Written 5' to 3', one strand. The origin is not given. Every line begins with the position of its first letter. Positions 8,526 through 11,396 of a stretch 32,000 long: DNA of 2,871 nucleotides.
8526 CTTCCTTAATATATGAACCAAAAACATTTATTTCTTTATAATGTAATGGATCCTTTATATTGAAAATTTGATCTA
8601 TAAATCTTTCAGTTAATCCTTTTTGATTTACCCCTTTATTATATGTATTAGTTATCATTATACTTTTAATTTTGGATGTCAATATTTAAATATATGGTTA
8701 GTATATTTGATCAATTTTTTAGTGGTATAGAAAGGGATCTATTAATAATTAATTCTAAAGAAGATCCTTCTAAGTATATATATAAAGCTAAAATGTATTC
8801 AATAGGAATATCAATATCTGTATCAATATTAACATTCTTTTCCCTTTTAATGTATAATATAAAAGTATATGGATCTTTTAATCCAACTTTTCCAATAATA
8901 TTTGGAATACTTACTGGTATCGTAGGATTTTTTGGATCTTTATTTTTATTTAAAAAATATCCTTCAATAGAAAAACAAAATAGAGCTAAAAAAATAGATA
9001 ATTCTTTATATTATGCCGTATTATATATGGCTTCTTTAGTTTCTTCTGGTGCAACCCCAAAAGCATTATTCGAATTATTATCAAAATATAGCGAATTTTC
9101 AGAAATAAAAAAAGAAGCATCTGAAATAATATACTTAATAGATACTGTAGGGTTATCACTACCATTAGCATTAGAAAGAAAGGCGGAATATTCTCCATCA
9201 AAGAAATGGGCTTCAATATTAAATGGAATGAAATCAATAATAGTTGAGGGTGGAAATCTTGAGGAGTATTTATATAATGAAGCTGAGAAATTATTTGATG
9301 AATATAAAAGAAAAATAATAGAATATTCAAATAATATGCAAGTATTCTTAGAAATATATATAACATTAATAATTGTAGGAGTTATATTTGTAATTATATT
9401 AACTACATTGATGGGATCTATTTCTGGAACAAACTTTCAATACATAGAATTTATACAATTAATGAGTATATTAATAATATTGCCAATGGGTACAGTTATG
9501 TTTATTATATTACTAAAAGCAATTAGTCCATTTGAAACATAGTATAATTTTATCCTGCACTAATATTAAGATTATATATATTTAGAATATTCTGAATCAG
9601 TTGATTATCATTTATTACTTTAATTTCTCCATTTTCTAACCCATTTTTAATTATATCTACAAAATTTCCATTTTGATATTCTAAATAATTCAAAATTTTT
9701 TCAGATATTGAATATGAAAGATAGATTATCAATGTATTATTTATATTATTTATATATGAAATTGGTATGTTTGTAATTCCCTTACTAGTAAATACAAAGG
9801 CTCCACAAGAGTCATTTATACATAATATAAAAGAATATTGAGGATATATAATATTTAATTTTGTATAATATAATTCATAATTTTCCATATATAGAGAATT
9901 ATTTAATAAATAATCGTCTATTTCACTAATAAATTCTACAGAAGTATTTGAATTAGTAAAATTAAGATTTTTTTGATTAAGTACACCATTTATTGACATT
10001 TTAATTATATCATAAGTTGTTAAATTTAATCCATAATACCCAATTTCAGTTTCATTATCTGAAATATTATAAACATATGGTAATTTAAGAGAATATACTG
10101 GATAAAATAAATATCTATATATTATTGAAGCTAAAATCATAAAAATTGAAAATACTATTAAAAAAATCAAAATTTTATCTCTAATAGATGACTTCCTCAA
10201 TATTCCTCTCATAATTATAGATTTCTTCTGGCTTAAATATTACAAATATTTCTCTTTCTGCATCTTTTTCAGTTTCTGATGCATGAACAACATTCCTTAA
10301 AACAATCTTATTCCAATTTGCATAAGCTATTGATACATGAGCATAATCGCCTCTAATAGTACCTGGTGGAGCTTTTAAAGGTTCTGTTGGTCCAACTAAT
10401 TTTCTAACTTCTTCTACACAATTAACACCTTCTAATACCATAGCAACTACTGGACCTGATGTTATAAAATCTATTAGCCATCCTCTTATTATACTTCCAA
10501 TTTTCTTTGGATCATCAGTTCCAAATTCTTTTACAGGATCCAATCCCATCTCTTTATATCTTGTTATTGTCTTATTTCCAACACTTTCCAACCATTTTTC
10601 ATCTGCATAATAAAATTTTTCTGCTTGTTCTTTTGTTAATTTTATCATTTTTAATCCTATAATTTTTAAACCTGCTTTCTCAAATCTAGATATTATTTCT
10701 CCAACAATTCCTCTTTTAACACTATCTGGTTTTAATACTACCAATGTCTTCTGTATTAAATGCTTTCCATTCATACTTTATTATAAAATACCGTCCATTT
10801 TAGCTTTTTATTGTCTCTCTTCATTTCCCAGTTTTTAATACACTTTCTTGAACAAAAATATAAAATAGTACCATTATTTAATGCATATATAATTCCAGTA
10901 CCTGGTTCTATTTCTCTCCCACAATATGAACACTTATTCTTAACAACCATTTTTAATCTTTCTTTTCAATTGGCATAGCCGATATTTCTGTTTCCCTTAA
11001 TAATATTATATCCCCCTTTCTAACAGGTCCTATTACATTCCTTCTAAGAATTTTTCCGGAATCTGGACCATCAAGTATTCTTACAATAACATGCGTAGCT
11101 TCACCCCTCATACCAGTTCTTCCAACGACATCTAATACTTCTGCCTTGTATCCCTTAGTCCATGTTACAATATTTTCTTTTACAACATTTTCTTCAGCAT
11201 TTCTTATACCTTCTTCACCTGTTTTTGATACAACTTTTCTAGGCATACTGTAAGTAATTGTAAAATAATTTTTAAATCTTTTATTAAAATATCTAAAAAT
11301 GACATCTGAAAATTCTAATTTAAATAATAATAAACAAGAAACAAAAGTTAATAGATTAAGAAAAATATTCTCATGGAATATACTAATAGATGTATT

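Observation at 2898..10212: Orphan type-IV-filament-like membrane module plus a giant glycoprotein, lying between ndk and infB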

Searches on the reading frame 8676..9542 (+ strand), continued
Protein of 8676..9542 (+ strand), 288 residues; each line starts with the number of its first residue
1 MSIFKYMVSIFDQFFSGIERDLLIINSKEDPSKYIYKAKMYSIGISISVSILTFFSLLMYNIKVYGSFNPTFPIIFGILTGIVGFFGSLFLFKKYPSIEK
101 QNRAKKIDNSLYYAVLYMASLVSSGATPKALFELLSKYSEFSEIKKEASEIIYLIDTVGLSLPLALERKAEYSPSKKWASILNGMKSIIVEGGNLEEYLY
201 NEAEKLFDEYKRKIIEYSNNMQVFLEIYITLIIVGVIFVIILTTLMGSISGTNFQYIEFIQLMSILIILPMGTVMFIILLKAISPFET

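Call 42: find_homologous_proteins(query=L024:1667-3400:+, max_evalue=1e-30)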
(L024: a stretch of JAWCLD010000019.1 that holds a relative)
Query L024:1667-3400:+ (577 aa): 7870 proteins with E <= 1e-30 among 8000 candidates; the best 120 are listed.
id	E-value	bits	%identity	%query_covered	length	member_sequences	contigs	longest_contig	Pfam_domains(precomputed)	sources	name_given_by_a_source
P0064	0.0e+0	1244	100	98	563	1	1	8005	PF23989.1,PF00437.27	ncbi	ncbi:MAG: type II/IV secretion system ATPase subunit [Candidatus Nanoarchaeia archaeon]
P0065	5.7e-276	935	72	99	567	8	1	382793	PF23989.1,PF00437.27,PF27713.1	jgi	jgi:flagellar protein FlaI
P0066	3.8e-262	889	70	95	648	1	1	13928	PF00437.27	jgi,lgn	jgi:flagellar protein FlaI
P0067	2.0e-261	887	66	98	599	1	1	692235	PF23989.1,PF00437.27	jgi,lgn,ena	-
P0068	6.1e-261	885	68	98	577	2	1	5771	PF23989.1,PF00437.27,PF27713.1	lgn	-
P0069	1.0e-259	881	69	98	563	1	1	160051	PF23989.1,PF00437.27,PF27713.1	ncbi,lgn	-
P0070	3.5e-258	876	68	98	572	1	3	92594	PF23989.1,PF00437.27,PF27713.1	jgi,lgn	jgi:flagellar protein FlaI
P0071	1.9e-257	874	68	98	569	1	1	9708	PF23989.1,PF00437.27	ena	-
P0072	8.0e-257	872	66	98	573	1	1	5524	PF23989.1,PF00437.27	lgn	-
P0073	1.8e-254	864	64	98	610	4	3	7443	PF23989.1,PF00437.27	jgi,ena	-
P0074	8.4e-254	862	65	98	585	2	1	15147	PF23989.1,PF00437.27,PF27713.1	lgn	-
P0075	5.3e-253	859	66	98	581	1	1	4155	PF23989.1,PF00437.27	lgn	-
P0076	6.3e-250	849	66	99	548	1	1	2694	PF23989.1,PF00437.27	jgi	jgi:flagellar protein FlaI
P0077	1.5e-244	831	65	97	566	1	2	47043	PF00437.27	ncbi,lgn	ncbi:MAG: type II/IV secretion system ATPase subunit [Candidatus Nanoarchaeia archaeon]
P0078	2.3e-244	830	67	95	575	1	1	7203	PF23989.1,PF00437.27,PF27713.1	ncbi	ncbi:MAG: type II/IV secretion system ATPase subunit [Candidatus Nanoarchaeia archaeon]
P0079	2.4e-242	824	67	90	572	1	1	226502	PF23989.1,PF00437.27,PF27713.1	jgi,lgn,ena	-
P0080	3.7e-241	820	68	93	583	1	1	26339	PF23989.1,PF00437.27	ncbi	ncbi:MAG: type II/IV secretion system ATPase subunit [Candidatus Nanoarchaeia archaeon]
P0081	7.6e-241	819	68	93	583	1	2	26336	PF23989.1,PF00437.27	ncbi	ncbi:MAG: type II/IV secretion system ATPase subunit [Candidatus Nanoarchaeia archaeon]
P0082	7.9e-241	819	68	93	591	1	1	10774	PF23989.1,PF00437.27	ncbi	ncbi:MAG: type II/IV secretion system ATPase subunit, partial [Candidatus Nanoarchaeia archaeon]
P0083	1.3e-238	811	67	93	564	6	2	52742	PF23989.1,PF00437.27,PF27713.1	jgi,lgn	jgi:flagellar protein FlaI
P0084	1.4e-237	808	64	97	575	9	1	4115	PF23989.1,PF00437.27,PF27713.1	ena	-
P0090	5.8e-229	780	59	98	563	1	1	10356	PF23989.1,PF00437.27,PF27713.1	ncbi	-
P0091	7.0e-228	776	64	90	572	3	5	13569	PF23989.1,PF00437.27,PF27713.1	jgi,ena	-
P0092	2.5e-227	774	64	89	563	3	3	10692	PF23989.1,PF00437.27,PF27713.1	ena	-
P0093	7.3e-227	773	60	98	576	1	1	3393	PF23989.1,PF00437.27,PF27713.1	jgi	jgi:flagellar protein FlaI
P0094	2.7e-226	771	64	90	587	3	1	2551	PF23989.1,PF00437.27,PF27713.1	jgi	jgi:archaeal flagellar protein FlaI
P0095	2.4e-225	768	64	89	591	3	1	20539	PF23989.1,PF00437.27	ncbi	-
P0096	4.1e-225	767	59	98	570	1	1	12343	PF23989.1,PF00437.27,PF27713.1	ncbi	-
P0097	1.6e-224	765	64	89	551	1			PF23989.1,PF00437.27,PF27713.1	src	-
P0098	1.1e-221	756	58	97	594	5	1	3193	PF23989.1,PF00437.27,PF27713.1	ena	-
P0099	1.6e-219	749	63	90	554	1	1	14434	PF23989.1,PF00437.27,PF27713.1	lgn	-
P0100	5.1e-219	747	62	90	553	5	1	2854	PF23989.1,PF00437.27,PF27713.1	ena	-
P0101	3.3e-216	738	57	96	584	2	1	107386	PF23989.1,PF00437.27,PF27713.1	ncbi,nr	ncbi:MAG: type II/IV secretion system ATPase subunit [DPANN group archaeon]|nr:type II/IV secretion 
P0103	2.2e-206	705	55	98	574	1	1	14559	PF23989.1,PF00437.27,PF27713.1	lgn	-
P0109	1.3e-199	683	58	88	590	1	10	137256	PF23989.1,PF00437.27,PF27713.1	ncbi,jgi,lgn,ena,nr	ncbi:type II/IV secretion system ATPase subunit [Candidatus Woesearchaeota archaeon]|jgi:archaeal fl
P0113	9.7e-198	677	56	90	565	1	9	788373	PF23989.1,PF00437.27,PF27713.1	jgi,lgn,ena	jgi:archaeal flagellar protein FlaI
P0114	2.3e-197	675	56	92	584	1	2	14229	PF23989.1,PF00437.27,PF27713.1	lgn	-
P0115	4.8e-197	674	53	97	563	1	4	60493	PF23989.1,PF00437.27,PF27713.1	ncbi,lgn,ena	-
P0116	7.6e-197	674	60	85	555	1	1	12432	PF23989.1,PF00437.27,PF27713.1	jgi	-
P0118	2.3e-195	669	55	95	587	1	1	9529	PF23989.1,PF00437.27,PF27713.1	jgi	jgi:archaeal flagellar protein FlaI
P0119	4.2e-195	668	56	90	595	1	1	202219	PF23989.1,PF00437.27,PF27713.1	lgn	-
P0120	2.8e-194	665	52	99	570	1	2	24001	PF23989.1,PF00437.27,PF27713.1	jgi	-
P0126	2.2e-191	656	57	88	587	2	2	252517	PF23989.1,PF00437.27,PF27713.1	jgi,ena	jgi:archaeal flagellar protein FlaI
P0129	1.1e-188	647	55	90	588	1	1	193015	PF23989.1,PF00437.27,PF27713.1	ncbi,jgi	-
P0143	4.8e-182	625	55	89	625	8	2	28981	PF23989.1,PF00437.27,PF27713.1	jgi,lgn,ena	-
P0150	8.4e-179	614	51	94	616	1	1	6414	PF23989.1,PF00437.27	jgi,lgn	jgi:flagellar protein FlaI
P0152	6.1e-178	611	54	85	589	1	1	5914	PF23989.1,PF00437.27,PF27713.1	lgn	-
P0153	8.3e-178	611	74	63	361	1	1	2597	PF23989.1,PF00437.27,PF27713.1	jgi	jgi:flagellar protein FlaI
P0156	5.4e-177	608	53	93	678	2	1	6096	PF23989.1,PF00437.27,PF27713.1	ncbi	-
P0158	3.2e-175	602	52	91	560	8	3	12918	PF23989.1,PF00437.27,PF27713.1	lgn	-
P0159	1.0e-174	601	53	93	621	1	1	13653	PF23989.1,PF00437.27,PF27713.1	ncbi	-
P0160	2.0e-174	600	53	82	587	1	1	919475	PF23989.1,PF00437.27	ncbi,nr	ncbi:MAG: type II/IV secretion system ATPase subunit [Candidatus Woesearchaeota archaeon]|nr:MAG: ty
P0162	5.5e-173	595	52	86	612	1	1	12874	PF23989.1,PF00437.27,PF27713.1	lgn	-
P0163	7.2e-173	595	51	93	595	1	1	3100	PF23989.1,PF00437.27,PF27713.1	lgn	-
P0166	7.3e-172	591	53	86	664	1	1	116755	PF23989.1,PF00437.27,PF27713.1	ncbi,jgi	-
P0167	1.9e-171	590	51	87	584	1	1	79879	PF23989.1,PF00437.27,PF27713.1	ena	-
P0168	1.3e-170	587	50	88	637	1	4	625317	PF23989.1,PF00437.27,PF27713.1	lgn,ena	-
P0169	1.3e-169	584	53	88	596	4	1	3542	PF23989.1,PF00437.27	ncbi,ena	-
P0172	2.9e-169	583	52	86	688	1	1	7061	PF23989.1,PF00437.27,PF27713.1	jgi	jgi:flagellar protein FlaI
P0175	1.9e-168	580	53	88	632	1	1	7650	PF23989.1,PF00437.27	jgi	jgi:flagellar protein FlaI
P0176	9.4e-168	578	51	86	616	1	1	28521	PF23989.1,PF00437.27,PF27713.1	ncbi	-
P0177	2.3e-167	576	52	89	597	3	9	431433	PF23989.1,PF00437.27,PF27713.1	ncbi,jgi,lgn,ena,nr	ncbi:MAG: type II/IV secretion system ATPase subunit [Candidatus Nanoarchaeia archaeon]|nr:type II/I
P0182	5.6e-166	572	52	85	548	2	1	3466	PF23989.1,PF00437.27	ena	-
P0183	1.9e-165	570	50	87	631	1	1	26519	PF23989.1,PF00437.27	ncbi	-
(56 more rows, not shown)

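Call 52: search_solved_structures(query=A1, max_evalue=1, show_alignments=1)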
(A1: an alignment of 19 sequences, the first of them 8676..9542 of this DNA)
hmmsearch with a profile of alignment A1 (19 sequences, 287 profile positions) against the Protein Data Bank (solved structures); distinct sequences matched with E-value up to 1: 2.
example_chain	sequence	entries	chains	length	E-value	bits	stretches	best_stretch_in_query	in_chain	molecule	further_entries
7ztn_B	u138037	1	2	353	0.15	14.5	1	190-226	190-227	Carbohydrate esterase family 16 protein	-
8p1g_B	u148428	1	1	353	0.15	14.5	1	190-226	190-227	Carbohydrate esterase family 16 protein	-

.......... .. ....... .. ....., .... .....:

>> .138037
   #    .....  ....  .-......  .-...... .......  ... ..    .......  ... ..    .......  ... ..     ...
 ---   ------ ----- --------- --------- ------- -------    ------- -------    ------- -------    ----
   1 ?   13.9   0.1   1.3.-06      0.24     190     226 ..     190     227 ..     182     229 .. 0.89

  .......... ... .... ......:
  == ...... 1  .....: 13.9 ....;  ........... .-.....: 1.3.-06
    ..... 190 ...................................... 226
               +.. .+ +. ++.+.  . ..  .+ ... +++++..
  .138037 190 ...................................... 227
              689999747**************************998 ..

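Call 72: search_protein_families(library=pfam, proteins=[L024:5430-6260:+, L024:549-1172:+], max_evalue=5)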
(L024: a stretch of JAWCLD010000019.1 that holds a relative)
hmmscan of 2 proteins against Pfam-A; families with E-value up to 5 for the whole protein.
L024:5430-6260:+ (276 aa): 3 families
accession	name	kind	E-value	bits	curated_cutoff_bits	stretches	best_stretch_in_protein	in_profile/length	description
PF23958.1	DUF7287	-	0.0009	20.3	27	1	5-84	3-84/157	Family of unknown function (DUF7287)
PF16674.11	UCH_N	-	0.17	12.2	25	1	194-235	62-102/105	N-terminal of ubiquitin carboxyl-terminal hydrolase 37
PF15807.10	MAP17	-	0.24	11.9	29.6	1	7-36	29-58/122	Membrane-associated protein 117 kDa, PDZK1-interacting protein 1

L024:549-1172:+ (207 aa): 1 family
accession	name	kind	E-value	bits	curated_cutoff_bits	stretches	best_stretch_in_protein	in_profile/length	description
PF23960.2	DUF7289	-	3.2e-05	24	27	1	4-84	2-83/238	Family of unknown function (DUF7289)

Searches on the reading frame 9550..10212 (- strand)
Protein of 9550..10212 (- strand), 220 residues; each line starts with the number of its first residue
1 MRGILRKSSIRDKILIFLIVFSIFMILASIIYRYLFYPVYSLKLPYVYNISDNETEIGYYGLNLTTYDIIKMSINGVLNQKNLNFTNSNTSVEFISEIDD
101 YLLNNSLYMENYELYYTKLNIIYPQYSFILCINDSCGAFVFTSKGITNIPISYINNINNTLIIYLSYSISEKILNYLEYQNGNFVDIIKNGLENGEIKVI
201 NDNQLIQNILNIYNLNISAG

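Call 5: search_protein_families(library=pfam, proteins=[window:9550-10212:-], max_evalue=0.1)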
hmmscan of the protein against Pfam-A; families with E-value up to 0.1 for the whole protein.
window:9550-10212:- (220 aa): 0 families

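Call 7: search_protein_families(library=ncbifam, proteins=[window:9550-10212:-], max_evalue=0.1)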
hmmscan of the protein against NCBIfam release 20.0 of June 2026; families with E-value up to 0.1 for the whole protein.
window:9550-10212:- (220 aa): 0 families

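Call 59: predict_structure(protein=window:9550-10212:-)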
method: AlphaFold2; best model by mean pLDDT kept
length: 220 residues; sequences in the alignment: 1
mean_pLDDT: 43.0   pTM: 0.24
mean pLDDT of the five models: 43.0, 40.5, 39.5, 39.4, 38.5
residues with pLDDT >= 90: 17; 70-90: 13; 50-70: 8; < 50: 182
segments of 3 or more residues with pLDDT < 50: 39-220
pLDDT, mean of each block of 10 residues (from residue 1): 72 91 95 68 35 30 30 29 27 27 27 31 38 41 37 35 38 39 44 38 41 34
secondary structure, 60 per line:
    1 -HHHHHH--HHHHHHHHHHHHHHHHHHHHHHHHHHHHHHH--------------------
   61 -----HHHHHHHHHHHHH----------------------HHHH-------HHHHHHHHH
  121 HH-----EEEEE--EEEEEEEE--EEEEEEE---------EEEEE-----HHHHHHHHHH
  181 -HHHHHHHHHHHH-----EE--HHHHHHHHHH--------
elements in order: H2-7 H10-40 H66-78 H101-104 H112-122 E128-132 E135-142 E145-151 E161-165 H171-180 H182-193 H203-212

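Call 72: search_protein_families(library=pfam, proteins=[window:9550-10212:-], max_evalue=5)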
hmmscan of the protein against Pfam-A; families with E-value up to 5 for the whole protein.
window:9550-10212:- (220 aa): 1 family
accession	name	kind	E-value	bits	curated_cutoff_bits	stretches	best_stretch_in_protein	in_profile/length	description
PF05813.17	Orthopox_F7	-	2.7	8.6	25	0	169-212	24-67/80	Orthopoxvirus F7 protein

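Call 90: search_protein_representatives(protein=window:9550-10212:-)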
Query: 220 residues. Proteins with E-value up to 0.001 (for the whole library): 10; up to 1e-10: 10; up to 1e-30: 2. The best 10 are listed.
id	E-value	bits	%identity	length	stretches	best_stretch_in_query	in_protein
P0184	4.0e-119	412.3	90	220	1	1-220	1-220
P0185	3.1e-49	184.0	51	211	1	18-218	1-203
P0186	4.8e-23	98.5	87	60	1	161-220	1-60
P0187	3.9e-19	85.7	43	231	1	1-217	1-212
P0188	1.1e-16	77.7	36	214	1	1-218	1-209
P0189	1.5e-15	74.0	34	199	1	1-213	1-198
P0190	2.2e-15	73.5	33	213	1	1-215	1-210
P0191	3.8e-14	69.4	30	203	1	9-218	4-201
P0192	2.0e-12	63.8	28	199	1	13-215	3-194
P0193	8.9e-12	61.7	29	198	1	13-214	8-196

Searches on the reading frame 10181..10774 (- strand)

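Call 5: search_protein_families(library=pfam, proteins=[window:10181-10774:-], max_evalue=0.1)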
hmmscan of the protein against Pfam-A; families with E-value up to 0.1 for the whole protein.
window:10181-10774:- (197 aa): 1 family
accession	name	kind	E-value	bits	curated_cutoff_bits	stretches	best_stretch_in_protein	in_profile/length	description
PF00334.24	NDK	-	1.2e-42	145.4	27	2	100-185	60-135/135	Nucleoside diphosphate kinase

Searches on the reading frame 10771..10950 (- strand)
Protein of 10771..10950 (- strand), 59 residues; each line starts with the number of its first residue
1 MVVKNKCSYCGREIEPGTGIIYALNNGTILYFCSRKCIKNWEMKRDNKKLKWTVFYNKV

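Call 6: search_protein_families(library=pfam, proteins=[window:10771-10950:-], max_evalue=0.01)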
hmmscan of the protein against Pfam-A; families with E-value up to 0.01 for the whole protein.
window:10771-10950:- (59 aa): 5 families
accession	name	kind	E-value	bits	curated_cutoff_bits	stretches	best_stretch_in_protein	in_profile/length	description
PF01246.26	Ribosomal_L24e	-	7.5e-19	68.2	27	1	5-58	4-57/66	Ribosomal protein L24e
PF06467.20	zf-FCS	-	3e-06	27.4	22.4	1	3-39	3-37/39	MYM-type Zinc finger with FCS sequence motif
PF24461.1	DUF7576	-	0.00029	21.1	27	1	5-42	18-59/60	Family of unknown function (DUF7576)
PF08394.17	Arc_trans_TRASH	-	0.00042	20.8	27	1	6-41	2-35/43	Archaeal TRASH domain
PF04570.20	zf-FLZ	-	0.0098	15.8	23.4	0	6-48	15-53/54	zinc-finger of the FCS-type, C2-C2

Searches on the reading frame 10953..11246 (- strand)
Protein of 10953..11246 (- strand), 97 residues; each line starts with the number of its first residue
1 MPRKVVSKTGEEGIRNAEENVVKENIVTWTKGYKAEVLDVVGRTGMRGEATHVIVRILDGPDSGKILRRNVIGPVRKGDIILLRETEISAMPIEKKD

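Call 6: search_protein_families(library=pfam, proteins=[window:10953-11246:-], max_evalue=0.01)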
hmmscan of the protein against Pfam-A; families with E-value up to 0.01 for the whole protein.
window:10953-11246:- (97 aa): 1 family
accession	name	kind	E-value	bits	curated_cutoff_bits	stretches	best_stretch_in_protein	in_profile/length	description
PF01200.24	Ribosomal_S28e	-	5.6e-24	84.3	25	1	31-90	2-61/64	Ribosomal protein S28e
